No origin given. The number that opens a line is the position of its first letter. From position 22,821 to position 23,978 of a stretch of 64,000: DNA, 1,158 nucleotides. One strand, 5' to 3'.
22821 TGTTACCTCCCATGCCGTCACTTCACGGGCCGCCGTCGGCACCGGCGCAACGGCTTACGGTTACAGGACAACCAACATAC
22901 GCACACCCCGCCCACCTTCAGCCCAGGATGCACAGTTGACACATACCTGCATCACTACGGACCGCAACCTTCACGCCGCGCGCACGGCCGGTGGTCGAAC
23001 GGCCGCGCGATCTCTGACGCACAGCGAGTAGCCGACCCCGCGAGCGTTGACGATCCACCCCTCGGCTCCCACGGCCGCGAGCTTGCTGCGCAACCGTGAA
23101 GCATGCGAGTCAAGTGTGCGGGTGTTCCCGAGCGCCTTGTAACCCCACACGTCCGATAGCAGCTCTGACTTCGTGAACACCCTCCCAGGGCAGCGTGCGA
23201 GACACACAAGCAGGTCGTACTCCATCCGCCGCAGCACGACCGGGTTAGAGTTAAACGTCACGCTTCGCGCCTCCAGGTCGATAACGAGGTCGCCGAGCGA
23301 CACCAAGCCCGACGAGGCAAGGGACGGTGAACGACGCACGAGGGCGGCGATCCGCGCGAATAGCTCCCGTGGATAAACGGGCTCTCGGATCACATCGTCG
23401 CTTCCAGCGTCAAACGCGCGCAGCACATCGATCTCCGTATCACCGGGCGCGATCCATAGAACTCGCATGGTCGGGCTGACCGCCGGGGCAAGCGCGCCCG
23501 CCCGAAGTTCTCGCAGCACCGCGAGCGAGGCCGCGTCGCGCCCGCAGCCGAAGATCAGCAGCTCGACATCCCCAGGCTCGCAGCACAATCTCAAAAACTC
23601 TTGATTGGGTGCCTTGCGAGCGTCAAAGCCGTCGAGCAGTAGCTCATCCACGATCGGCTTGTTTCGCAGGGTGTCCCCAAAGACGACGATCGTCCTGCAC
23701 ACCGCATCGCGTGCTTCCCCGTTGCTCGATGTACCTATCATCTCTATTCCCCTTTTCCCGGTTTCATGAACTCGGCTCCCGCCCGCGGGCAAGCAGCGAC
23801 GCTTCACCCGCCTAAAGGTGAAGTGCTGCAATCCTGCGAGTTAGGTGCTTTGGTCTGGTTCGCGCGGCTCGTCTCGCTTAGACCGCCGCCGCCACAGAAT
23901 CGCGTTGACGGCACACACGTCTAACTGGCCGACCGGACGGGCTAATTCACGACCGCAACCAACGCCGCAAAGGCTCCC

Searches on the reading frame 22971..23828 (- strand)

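Call 73: search_protein_families(library=pfam, proteins=[window:22971-23828:-], max_evalue=0.0001)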
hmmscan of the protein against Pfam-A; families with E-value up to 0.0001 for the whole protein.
window:22971-23828:- (285 aa): 1 family
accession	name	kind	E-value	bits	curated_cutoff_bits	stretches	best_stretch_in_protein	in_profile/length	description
PF00486.34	Trans_reg_C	-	1.3e-19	70.5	26.2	1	196-269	3-77/77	Transcriptional regulatory protein, C terminal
